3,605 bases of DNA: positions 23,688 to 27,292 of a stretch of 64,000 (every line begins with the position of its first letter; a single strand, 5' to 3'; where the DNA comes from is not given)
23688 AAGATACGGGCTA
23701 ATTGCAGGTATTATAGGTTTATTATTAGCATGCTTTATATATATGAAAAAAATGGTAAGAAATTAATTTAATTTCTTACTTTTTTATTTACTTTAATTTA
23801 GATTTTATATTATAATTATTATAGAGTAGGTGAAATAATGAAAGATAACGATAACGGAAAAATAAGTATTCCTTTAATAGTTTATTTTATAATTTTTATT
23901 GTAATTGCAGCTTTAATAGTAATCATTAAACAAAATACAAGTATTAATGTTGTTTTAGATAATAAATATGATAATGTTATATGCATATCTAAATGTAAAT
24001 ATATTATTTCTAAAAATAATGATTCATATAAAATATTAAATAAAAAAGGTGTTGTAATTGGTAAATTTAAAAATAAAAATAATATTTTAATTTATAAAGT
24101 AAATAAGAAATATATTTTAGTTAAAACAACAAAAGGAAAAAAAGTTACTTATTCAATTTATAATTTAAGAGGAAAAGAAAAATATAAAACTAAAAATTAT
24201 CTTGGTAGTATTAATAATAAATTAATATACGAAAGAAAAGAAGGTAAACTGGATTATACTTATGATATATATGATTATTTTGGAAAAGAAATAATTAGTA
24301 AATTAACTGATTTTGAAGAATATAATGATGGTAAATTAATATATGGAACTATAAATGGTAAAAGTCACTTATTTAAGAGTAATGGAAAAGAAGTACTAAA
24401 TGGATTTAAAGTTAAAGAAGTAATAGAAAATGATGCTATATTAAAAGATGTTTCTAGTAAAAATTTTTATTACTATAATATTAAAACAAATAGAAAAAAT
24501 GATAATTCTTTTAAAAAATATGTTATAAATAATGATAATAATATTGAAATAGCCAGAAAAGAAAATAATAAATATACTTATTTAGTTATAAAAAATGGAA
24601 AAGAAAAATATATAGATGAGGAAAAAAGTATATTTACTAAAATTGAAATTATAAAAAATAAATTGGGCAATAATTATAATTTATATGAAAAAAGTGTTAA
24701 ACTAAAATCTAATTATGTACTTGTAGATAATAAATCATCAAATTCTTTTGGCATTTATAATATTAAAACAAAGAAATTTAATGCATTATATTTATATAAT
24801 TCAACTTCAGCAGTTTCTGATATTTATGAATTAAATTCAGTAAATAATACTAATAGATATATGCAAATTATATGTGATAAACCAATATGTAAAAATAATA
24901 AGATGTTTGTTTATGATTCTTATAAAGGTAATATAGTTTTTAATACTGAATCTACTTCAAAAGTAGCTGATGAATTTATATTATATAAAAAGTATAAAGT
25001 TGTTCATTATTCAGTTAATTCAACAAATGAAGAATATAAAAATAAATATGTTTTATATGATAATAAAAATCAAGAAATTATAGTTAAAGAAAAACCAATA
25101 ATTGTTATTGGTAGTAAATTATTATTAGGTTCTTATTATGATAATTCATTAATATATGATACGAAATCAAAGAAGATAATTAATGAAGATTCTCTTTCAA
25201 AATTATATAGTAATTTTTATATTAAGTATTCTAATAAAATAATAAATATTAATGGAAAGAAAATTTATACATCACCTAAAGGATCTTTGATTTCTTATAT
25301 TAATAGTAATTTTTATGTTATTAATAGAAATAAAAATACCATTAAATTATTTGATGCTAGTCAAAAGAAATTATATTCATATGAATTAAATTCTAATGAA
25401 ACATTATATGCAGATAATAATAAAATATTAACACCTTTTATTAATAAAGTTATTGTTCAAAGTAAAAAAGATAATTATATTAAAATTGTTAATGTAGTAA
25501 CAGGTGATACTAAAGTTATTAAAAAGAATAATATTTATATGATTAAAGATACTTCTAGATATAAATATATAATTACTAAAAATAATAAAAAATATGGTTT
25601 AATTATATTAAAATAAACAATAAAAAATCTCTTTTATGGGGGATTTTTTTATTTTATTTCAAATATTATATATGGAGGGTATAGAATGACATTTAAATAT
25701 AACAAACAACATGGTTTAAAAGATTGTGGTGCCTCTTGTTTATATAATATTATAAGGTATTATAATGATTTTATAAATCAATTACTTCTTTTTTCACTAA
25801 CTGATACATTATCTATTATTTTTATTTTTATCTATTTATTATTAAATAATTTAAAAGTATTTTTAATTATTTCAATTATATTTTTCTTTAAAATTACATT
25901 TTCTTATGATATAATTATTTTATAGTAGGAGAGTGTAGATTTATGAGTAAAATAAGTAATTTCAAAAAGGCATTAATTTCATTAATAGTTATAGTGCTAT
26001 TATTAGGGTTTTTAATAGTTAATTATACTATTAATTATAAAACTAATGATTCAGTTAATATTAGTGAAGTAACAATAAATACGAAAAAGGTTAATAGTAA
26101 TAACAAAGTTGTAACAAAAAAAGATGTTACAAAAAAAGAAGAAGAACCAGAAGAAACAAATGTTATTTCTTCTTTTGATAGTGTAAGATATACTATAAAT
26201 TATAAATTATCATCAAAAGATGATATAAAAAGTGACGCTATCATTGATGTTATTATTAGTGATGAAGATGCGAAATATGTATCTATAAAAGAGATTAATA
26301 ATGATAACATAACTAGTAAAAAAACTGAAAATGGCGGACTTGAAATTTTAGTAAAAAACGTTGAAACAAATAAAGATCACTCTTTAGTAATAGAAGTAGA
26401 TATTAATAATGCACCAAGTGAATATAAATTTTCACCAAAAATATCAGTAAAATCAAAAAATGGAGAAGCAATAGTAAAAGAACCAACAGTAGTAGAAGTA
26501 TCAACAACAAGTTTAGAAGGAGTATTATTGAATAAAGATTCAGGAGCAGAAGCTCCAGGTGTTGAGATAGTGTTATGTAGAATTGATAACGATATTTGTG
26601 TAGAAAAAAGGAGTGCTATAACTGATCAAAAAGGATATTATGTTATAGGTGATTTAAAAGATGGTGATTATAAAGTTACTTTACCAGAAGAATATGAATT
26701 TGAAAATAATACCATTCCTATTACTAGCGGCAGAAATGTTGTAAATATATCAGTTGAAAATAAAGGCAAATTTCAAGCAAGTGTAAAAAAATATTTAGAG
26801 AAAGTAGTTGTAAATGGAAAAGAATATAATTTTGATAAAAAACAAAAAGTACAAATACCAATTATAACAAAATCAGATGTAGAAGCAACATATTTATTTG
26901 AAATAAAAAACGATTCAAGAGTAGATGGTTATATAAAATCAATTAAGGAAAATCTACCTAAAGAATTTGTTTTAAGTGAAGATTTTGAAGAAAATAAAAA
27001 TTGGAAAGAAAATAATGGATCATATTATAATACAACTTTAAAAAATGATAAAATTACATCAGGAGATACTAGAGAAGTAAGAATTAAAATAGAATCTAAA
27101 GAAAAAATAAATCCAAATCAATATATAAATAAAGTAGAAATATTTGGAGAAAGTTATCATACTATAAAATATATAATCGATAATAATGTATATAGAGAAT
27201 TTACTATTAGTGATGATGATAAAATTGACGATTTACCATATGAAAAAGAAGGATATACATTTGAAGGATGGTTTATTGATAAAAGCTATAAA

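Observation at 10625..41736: Diverged tandem duplication of a ~15-kb module: giant surface protein plus membrane-anchored partner plus exporter 5' end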

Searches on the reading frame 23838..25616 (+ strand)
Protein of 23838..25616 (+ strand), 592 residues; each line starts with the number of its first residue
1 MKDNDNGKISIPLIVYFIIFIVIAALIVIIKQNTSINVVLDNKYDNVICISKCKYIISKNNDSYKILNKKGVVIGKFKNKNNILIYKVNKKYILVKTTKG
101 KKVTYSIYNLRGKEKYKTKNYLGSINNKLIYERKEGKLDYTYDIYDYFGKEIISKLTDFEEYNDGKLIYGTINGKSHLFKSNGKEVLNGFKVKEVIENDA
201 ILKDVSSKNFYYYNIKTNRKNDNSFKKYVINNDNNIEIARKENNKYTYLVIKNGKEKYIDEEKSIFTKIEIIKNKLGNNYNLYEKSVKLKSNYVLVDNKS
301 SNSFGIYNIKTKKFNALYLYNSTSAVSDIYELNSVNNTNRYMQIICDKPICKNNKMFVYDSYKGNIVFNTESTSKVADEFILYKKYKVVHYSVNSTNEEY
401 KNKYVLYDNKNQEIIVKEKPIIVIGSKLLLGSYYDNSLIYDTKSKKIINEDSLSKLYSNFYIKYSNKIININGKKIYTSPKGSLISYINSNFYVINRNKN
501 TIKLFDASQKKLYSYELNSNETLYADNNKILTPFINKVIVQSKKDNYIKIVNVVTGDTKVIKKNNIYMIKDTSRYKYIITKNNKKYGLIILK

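Call 9: search_protein_families(library=pfam, proteins=[window:23838-25613:+], max_evalue=0.01)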
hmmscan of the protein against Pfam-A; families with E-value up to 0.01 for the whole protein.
window:23838-25613:+ (592 aa): 0 families

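Call 16: find_encoding_contigs(protein=window:23838-25616:+, flank=10000, max_places=8)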
Protein window:23838-25616:+ (592 aa): 3 contigs read that carry it; 3 places shown.
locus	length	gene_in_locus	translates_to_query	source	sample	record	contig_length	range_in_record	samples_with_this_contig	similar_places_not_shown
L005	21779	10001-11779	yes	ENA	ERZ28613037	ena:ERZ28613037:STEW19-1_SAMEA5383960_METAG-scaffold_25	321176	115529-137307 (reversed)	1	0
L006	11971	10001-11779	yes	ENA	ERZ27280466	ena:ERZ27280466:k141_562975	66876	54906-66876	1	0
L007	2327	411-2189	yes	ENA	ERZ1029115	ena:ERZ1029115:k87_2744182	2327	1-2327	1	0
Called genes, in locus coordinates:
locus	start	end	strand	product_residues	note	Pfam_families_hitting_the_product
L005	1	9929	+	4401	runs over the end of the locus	PF09479:Flg_new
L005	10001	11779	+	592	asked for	-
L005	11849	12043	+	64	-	PF03412:Peptidase_C39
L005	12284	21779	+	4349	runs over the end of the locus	PF09479:Flg_new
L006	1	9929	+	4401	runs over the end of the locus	PF09479:Flg_new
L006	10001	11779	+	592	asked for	-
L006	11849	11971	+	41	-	?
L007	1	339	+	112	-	?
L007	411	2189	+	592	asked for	-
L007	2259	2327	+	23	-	?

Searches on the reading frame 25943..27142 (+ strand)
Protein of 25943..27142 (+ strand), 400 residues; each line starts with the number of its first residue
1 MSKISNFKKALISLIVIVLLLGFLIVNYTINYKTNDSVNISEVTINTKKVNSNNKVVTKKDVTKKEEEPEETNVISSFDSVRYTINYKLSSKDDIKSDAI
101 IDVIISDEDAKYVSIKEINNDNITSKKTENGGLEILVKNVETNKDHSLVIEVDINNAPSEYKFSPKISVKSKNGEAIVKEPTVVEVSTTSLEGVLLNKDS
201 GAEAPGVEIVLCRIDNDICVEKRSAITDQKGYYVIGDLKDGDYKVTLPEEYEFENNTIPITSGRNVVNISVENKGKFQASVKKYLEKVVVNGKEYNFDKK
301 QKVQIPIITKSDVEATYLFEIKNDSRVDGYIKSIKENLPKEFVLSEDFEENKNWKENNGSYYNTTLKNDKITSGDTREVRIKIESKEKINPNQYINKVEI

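Call 81: find_homologous_proteins(query=window:25943-27142:+, max_evalue=0.00001)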
Query window:25943-27142:+: 7605 candidates shared short words with the query, none scored E <= 0.00001.
